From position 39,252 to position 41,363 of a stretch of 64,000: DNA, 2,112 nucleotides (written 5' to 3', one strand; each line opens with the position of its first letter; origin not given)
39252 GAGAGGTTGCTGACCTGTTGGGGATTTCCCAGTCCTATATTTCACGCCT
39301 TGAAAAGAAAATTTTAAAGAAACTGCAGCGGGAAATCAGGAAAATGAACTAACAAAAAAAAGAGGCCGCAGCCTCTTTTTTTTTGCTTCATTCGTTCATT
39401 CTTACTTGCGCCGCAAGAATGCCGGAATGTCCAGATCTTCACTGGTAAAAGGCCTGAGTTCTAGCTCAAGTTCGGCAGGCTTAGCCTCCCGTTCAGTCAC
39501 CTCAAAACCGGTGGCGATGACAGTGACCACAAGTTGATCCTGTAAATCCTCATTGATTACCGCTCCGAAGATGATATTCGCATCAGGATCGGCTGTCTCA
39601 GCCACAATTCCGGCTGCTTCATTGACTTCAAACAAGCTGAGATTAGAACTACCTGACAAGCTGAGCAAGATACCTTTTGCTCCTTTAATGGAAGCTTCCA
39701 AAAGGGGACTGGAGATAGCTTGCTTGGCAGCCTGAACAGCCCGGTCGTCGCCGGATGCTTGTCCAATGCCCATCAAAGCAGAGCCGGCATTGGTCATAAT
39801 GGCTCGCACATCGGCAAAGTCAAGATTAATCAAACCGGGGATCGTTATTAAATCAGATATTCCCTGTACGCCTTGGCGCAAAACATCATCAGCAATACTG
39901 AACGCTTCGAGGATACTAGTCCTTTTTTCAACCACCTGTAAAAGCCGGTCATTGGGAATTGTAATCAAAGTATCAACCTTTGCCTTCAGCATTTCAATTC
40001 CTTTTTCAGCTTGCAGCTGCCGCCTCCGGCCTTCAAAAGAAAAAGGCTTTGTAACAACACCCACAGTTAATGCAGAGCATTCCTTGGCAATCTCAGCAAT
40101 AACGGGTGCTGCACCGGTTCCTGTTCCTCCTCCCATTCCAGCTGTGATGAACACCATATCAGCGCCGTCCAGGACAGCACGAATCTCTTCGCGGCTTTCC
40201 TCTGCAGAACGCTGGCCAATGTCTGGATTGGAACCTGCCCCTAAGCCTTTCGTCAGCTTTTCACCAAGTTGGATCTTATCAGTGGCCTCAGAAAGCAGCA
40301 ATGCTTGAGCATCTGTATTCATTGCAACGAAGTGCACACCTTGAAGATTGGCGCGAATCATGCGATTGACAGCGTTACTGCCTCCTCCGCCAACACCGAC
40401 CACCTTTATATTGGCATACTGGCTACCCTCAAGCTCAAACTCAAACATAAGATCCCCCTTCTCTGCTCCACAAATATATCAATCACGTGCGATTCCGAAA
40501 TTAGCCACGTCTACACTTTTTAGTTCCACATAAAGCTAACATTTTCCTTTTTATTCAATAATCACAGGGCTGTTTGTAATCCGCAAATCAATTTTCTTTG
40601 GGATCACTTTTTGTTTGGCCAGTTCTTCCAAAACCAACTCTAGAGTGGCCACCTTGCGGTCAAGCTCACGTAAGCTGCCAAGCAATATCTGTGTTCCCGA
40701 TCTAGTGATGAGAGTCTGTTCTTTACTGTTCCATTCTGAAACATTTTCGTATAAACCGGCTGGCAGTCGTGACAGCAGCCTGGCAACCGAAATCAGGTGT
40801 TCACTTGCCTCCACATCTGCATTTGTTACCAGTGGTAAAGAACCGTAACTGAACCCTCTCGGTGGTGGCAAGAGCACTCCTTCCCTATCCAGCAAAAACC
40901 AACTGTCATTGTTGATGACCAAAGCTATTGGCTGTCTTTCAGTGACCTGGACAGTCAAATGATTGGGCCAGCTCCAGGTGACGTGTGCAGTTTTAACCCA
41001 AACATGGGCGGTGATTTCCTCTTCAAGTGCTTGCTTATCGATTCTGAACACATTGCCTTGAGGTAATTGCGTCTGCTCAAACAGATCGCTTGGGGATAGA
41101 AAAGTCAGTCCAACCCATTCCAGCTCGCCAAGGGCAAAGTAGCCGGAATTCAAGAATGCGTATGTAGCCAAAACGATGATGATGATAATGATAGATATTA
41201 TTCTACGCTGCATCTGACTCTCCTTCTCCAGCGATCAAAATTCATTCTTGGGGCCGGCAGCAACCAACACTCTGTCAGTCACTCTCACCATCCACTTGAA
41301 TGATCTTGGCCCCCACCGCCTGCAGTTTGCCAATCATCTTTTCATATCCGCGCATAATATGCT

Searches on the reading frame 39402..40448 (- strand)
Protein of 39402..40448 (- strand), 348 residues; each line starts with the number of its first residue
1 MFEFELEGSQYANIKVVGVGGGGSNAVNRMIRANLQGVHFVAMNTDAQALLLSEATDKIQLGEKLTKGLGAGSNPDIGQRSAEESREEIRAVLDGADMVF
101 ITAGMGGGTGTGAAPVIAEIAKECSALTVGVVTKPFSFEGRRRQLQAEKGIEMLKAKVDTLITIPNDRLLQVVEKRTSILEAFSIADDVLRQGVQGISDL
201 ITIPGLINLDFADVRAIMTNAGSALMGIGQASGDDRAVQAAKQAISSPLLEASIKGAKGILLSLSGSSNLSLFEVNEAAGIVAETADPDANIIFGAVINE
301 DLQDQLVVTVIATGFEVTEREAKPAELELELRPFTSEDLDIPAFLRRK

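Call 3: search_protein_families(library=ncbifam, proteins=[window:39402-40448:-])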
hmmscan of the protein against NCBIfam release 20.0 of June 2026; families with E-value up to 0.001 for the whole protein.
window:39402-40448:- (348 aa): 1 family
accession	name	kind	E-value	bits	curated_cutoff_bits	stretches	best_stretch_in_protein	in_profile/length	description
TIGR00065.1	ftsZ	equivalog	1.2e-133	445.8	295.2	1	9-321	15-330/353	cell division protein FtsZ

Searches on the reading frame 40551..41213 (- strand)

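Call 3: search_protein_families(library=ncbifam, proteins=[window:40551-41213:-])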
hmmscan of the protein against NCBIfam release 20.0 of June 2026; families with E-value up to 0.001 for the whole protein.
window:40551-41213:- (220 aa): 1 family
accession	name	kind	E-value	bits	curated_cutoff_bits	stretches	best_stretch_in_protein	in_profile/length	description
NF004039.0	PRK05529.1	equivalog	6.3e-12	45.2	353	1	8-196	47-236/255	cell division protein FtsQ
